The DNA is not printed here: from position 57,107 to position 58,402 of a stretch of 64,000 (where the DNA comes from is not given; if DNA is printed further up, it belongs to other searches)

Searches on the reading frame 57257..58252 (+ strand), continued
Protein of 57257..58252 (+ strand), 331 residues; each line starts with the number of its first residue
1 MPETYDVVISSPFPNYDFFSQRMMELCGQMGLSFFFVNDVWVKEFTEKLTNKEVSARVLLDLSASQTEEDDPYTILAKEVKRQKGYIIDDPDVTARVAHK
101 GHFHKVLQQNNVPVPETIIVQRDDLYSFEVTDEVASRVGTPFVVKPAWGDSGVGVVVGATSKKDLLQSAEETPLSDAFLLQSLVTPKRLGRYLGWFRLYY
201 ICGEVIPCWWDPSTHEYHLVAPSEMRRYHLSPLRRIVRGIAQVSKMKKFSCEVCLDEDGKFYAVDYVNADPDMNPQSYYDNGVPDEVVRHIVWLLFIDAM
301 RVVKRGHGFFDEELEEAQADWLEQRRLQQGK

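Call 27: search_solved_structures(query=A1, max_evalue=1, show_alignments=4)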
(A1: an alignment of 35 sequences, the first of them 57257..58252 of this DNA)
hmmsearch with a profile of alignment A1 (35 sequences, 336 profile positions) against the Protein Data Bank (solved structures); distinct sequences matched with E-value up to 1: 32.
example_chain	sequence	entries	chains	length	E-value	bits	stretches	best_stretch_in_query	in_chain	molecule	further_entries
7lgn_A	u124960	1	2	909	0.0037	19.9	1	95-180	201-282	Cyanophycin synthase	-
7u56_A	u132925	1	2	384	0.0037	19.9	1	95-185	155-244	D-alanine--D-alanine ligase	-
3r5f_A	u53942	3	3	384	0.0042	19.7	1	95-279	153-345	D-alanine--D-alanine ligase 1 | D-alanine--D-alanine ligase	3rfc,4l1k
3e5n_A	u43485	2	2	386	0.0043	19.7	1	95-279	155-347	D-alanine-D-alanine ligase A | D-alanine--D-alanine ligase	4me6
4zqi_A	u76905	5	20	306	0.0052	19.4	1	107-184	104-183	D-alanine--D-alanine ligase | D-alanine-D-alanine ligase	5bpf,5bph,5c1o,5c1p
3v4z_A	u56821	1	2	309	0.0054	19.4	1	107-184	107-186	D-alanine--D-alanine ligase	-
5nrh_A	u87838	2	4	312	0.0062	19.2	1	107-182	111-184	D-alanine--D-alanine ligase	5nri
4egq_A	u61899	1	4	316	0.0064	19.1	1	107-182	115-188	D-alanine--D-alanine ligase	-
3i12_A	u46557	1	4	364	0.011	18.3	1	95-177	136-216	D-alanine-D-alanine ligase A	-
3q1k_A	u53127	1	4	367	0.011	18.3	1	95-177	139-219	D-alanine--D-alanine ligase A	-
8fxh_A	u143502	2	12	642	0.017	17.8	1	98-171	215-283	RimK domain-containing protein ATP-grasp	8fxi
3r23_A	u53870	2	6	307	0.023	17.3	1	109-185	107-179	D-alanine--D-alanine ligase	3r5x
7lgm_A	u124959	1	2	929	0.036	16.7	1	97-174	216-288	Cyanophycin synthase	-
3n8d_A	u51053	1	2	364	0.039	16.5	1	95-190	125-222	D-alanine--D-alanine ligase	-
8fff_A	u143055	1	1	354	0.042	16.4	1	95-190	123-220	D-alanine--D-alanine ligase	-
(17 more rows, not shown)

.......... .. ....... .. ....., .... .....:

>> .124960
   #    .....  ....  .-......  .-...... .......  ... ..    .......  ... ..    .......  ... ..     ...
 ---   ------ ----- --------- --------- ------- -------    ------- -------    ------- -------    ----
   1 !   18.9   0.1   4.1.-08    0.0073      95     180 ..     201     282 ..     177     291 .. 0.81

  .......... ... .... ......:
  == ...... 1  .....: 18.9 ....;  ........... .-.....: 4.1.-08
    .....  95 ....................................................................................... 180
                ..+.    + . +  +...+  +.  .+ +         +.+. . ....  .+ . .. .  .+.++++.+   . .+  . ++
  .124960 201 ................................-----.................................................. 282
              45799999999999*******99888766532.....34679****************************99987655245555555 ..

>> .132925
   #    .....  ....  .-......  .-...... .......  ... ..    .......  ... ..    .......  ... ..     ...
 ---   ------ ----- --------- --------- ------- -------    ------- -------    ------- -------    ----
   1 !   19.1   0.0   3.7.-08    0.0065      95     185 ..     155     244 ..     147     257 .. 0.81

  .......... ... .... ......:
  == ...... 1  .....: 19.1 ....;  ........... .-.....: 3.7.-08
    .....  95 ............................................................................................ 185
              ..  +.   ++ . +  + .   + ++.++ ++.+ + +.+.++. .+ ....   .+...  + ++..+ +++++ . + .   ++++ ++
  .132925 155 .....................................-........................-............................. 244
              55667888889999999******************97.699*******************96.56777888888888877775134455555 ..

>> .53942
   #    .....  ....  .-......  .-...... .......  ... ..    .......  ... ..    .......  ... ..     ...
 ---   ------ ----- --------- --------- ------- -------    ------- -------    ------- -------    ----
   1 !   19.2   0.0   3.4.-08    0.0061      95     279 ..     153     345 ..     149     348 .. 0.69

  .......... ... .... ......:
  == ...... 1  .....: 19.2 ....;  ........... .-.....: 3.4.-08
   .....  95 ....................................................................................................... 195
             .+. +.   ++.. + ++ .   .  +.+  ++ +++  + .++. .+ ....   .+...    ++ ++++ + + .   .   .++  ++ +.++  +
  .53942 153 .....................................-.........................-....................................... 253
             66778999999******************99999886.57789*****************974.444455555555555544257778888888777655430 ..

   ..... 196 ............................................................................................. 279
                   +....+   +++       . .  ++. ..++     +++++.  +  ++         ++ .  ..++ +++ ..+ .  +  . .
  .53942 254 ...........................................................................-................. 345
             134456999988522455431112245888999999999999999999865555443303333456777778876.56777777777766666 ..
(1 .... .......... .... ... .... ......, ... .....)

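Call 31: search_protein_representatives(alignment_id=A1)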
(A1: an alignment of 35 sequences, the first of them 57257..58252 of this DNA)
Query: 35 sequences, 336 profile positions. Proteins with E-value up to 0.001 (for the whole library): 410; up to 1e-10: 243; up to 1e-30: 100. The best 150 are listed.
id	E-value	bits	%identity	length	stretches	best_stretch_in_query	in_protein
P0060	1.7e-185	632.5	-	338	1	1-332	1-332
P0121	1.0e-90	321.0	-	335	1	4-329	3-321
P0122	2.7e-79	283.4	-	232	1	1-173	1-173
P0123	1.8e-77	277.4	-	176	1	23-198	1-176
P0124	4.9e-62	226.7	-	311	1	1-295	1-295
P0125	3.3e-59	217.4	-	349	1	3-303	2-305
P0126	1.5e-58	215.3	-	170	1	166-329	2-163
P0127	2.8e-58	214.3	-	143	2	116-213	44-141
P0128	3.9e-58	213.8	-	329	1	3-299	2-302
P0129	8.1e-57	209.5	-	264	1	67-301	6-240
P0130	2.6e-56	207.8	-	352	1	1-293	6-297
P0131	3.3e-56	207.5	-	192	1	51-203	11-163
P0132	1.9e-54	201.8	-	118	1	1-115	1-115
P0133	8.9e-54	199.5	-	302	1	6-304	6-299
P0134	1.0e-53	199.3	-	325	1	9-294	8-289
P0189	4.9e-38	147.8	-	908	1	4-292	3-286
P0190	7.0e-38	147.3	-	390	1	27-291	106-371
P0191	9.3e-38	146.9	-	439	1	3-292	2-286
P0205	9.8e-34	133.6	-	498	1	3-294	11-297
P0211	1.9e-32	129.4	-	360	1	4-312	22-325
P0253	3.9e-24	102.1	-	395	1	19-278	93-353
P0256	8.2e-24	101.0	-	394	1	3-300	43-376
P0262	2.4e-23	99.5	-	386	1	4-292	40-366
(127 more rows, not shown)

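Call 33: search_protein_families(library=pfam, alignment_id=A4, max_evalue=0.001)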
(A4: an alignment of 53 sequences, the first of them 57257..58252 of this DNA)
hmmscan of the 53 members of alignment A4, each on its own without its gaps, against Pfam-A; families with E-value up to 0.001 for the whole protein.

A. member 1, window:57257-58252:+ (331 aa): 1 family
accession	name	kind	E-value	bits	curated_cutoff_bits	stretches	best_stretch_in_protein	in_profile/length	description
PF14397.11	ATPgrasp_ST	-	1.2e-06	28.4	31.4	1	95-170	17-91/278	Sugar-transfer associated ATP-grasp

B. families by the number of members that match (of 53 scanned): 11 families
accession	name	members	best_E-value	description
PF14397.11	ATPgrasp_ST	11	2e-07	Sugar-transfer associated ATP-grasp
PF02655.19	ATP-grasp_3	3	9.1e-05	ATP-grasp domain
PF14305.11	ATPgrasp_TupA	2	6.3e-05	TupA-like ATPgrasp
PF08443.16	RimK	2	0.00025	RimK-like ATP-grasp domain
PF01432.26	Peptidase_M3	1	8.6e-59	Peptidase family M3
PF08439.15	Peptidase_M3_N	1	8.8e-19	Oligopeptidase F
PF00583.31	Acetyltransf_1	1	7.3e-17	Acetyltransferase (GNAT) family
PF13508.13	Acetyltransf_7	1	5.6e-11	Acetyltransferase (GNAT) domain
PF13673.13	Acetyltransf_10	1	1.3e-06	Acetyltransferase (GNAT) domain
PF02786.22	CPSase_L_D2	1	0.00036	Carbamoyl-phosphate synthase L chain, ATP binding domain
PF02955.21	GSH-S_ATP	1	0.00064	Prokaryotic glutathione synthetase, ATP-grasp domain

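Call 34: search_protein_families(library=ncbifam, alignment_id=A4, max_evalue=0.001)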
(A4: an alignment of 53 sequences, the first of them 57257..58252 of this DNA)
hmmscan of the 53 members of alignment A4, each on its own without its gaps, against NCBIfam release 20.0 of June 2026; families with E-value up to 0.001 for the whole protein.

A. member 1, window:57257-58252:+ (331 aa): 9 families
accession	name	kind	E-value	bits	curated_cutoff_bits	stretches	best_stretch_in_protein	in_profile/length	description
NF002563.0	PRK02186.1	subfamily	1.3e-06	27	625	1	76-184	84-188/890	argininosuccinate lyase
NF010623.0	PRK14016.1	subfamily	1.3e-06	26.8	877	1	100-166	215-276/871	cyanophycin synthetase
TIGR00768.1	rimK_fam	subfamily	3.7e-06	26.5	143.4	1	74-185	62-171/276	RimK family alpha-L-glutamate ligase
NF002378.0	PRK01372.1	subfamily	3.9e-06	25.8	243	1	100-169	101-164/305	D-alanine--D-alanine ligase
TIGR02068.2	cya_phycin_syn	equivalog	4.1e-06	25.1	850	1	99-169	213-278/862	cyanophycin synthetase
TIGR01205.1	D_ala_D_alaTIGR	subfamily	5.1e-06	25.7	245.65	1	98-169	105-175/318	D-alanine--D-alanine ligase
NF038074.1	fam_STM4014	hypoth_equivalog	2.7e-05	23.7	175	1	76-164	93-180/349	STM4014 family protein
NF040720.1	MptN_Meth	equivalog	8.1e-05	21.8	350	1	79-157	81-153/291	tetrahydromethanopterin:alpha-L-glutamate ligase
TIGR02144.1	LysX_arch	equivalog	0.00039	19.6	275.6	1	75-153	63-136/281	lysine biosynthesis protein LysX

B. families by the number of members that match (of 53 scanned): 39 families (the first 25 are shown)
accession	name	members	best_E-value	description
TIGR00768.1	rimK_fam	43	8.5e-15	RimK family alpha-L-glutamate ligase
TIGR02144.1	LysX_arch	27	7.5e-14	lysine biosynthesis protein LysX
NF040720.1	MptN_Meth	12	1.9e-09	tetrahydromethanopterin:alpha-L-glutamate ligase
NF002563.0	PRK02186.1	11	2.3e-11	argininosuccinate lyase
NF038074.1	fam_STM4014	11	5.7e-07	STM4014 family protein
TIGR01205.1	D_ala_D_alaTIGR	10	5.1e-06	D-alanine--D-alanine ligase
NF002378.0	PRK01372.1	9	3.9e-06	D-alanine--D-alanine ligase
TIGR02068.2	cya_phycin_syn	7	4.1e-06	cyanophycin synthetase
NF010623.0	PRK14016.1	6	1.3e-06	cyanophycin synthetase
TIGR04443.1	F420_CofF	4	2.8e-05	coenzyme gamma-F420-2:alpha-L-glutamate ligase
NF009110.0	PRK12458.1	3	1.1e-05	glutathione synthetase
NF009402.0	PRK12767.1-1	2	1.8e-07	carbamoyl phosphate synthase-like protein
NF004680.0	PRK06019.1-6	2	2e-05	5-(carboxyamino)imidazole ribonucleotide synthase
NF000091.3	D_ala_D_ser_VanG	2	0.00036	D-alanine--D-serine ligase VanG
TIGR00181.1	pepF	1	3.5e-161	oligoendopeptidase F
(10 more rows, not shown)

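Call 35: find_homologous_proteins(query=A4, max_evalue=0.00001)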
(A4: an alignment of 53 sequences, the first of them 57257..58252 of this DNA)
Query A4 (53 sequences) (331 aa, profile of the alignment): 570 proteins with E <= 0.00001 among 8000 candidates; the best 120 are listed.
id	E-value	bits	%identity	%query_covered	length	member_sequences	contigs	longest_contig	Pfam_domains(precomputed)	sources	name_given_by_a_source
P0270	2.7e-122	426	31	88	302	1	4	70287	-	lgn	-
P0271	1.1e-121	424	31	86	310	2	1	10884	-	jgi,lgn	jgi:glutathione synthase/RimK-type ligase-like ATP-grasp enzyme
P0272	1.3e-121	424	31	88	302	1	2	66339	-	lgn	-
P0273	2.6e-121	423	31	88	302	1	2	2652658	-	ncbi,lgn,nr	ncbi:MAG: hypothetical protein WHV63_07000 [Ignavibacteria bacterium]|nr:hypothetical protein [Ignav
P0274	1.1e-120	421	32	79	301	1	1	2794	-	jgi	jgi:hypothetical protein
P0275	1.2e-120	421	31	89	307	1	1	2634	PF14397.12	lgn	-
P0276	1.2e-120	421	29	88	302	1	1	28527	-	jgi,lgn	jgi:hypothetical protein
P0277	1.3e-120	420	34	83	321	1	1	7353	-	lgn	-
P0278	2.3e-120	420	31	89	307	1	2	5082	-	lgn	-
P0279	2.8e-120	419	30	87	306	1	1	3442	PF14397.12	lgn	-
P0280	3.2e-120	419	32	82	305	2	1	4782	-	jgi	jgi:hypothetical protein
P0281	3.2e-120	419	33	83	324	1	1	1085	-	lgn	-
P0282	4.8e-120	419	32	88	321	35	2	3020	-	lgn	-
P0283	7.1e-120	418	36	79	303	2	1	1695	-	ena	-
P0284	2.5e-119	416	33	78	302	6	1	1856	-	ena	-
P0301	3.4e-118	413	35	83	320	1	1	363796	PF14397.12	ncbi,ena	-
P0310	6.8e-118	412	35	81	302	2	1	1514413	-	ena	-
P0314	9.0e-118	411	34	85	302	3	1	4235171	-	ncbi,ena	-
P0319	2.8e-117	410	34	83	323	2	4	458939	-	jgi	jgi:hypothetical protein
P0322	4.8e-117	409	32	89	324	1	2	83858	-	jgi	-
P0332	1.5e-116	407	34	82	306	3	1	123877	PF14397.12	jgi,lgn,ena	-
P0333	1.8e-116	407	36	83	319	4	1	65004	-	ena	-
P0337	2.5e-116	406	33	83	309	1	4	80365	PF14397.12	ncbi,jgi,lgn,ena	ncbi:MAG: hypothetical protein ABSG98_10700 [Anaerolineales bacterium]|jgi:hypothetical protein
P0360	2.3e-115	403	36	80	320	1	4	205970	PF14397.12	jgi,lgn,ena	jgi:hypothetical protein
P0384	1.3e-114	401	33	81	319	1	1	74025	-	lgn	-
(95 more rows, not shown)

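Call 36: find_encoding_contigs(protein=P0273, flank=6000, max_places=2)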
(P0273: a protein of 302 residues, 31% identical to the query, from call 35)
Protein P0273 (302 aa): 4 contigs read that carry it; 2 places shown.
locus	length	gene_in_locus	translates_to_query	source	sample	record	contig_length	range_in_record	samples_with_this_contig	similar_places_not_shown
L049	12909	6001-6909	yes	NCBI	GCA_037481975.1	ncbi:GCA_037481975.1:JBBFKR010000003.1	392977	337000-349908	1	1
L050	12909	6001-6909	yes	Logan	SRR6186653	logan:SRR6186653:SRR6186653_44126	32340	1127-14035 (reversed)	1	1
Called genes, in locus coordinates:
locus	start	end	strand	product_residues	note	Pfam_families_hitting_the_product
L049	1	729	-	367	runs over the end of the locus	PF01593:Amino_oxidase (weak), PF12831:FAD_oxidored (faint), PF13450:NAD_binding_8, PF13454:NAD_binding_9 (weak), PF03275:GLF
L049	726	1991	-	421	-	PF01943:Polysacc_synt, PF13440:Polysacc_synt_3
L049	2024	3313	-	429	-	PF01551:Peptidase_M23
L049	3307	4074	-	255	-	PF14125:DUF4292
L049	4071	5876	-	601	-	PF25058:ARM_TT21 (faint), PF25062:ARM_TT21_N (faint), PF25064:ARM_TT21_5th (faint), PF14559:TPR_19 (weak), PF12895:ANAPC3 (weak), PF00515:TPR_1 (weak), PF07719:TPR_2 (weak), PF13181:TPR_8 (weak), +15 more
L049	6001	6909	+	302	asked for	-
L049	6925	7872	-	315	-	PF16745:RsgA_N (weak), PF03193:RsgA_GTPase, PF02421:FeoB_N (faint), PF01926:MMR_HSR1 (weak)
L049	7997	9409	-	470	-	PF03349:Toluene_X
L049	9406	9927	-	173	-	-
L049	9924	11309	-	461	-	-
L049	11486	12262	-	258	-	-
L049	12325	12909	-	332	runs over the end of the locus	PF01112:Asparaginase_2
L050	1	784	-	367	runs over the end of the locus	PF13439:Glyco_transf_4, PF00534:Glycos_transf_1, PF13692:Glyco_trans_1_4 (weak)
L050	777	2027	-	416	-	PF01943:Polysacc_synt, PF13440:Polysacc_synt_3 (weak), PF01554:MatE (weak)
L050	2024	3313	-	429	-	PF01551:Peptidase_M23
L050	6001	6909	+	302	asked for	-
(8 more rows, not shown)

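Call 37: find_encoding_contigs(protein=P0337, flank=6000, max_places=2)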
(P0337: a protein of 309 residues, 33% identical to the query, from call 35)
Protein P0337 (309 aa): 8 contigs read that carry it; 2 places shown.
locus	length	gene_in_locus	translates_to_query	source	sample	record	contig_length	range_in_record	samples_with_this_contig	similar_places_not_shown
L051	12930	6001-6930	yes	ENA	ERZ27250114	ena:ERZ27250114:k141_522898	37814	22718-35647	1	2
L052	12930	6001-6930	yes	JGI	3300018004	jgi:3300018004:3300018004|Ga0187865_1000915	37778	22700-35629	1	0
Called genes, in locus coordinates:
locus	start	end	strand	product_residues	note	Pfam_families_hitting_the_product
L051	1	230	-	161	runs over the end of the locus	PF05257:CHAP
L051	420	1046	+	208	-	-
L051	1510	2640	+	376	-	PF16158:N_BRCA1_IG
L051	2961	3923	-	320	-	-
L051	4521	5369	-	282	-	PF16158:N_BRCA1_IG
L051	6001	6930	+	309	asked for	PF14397:ATPgrasp_ST (weak)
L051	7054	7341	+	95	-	-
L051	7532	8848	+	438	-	PF04909:Amidohydro_2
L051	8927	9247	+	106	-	-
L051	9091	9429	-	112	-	PF06966:DUF1295, PF04191:PEMT, PF04140:ICMT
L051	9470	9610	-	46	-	-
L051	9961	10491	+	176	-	-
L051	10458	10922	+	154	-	-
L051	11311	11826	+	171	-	-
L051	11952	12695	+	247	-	PF02596:DUF169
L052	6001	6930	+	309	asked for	PF14397:ATPgrasp_ST (weak)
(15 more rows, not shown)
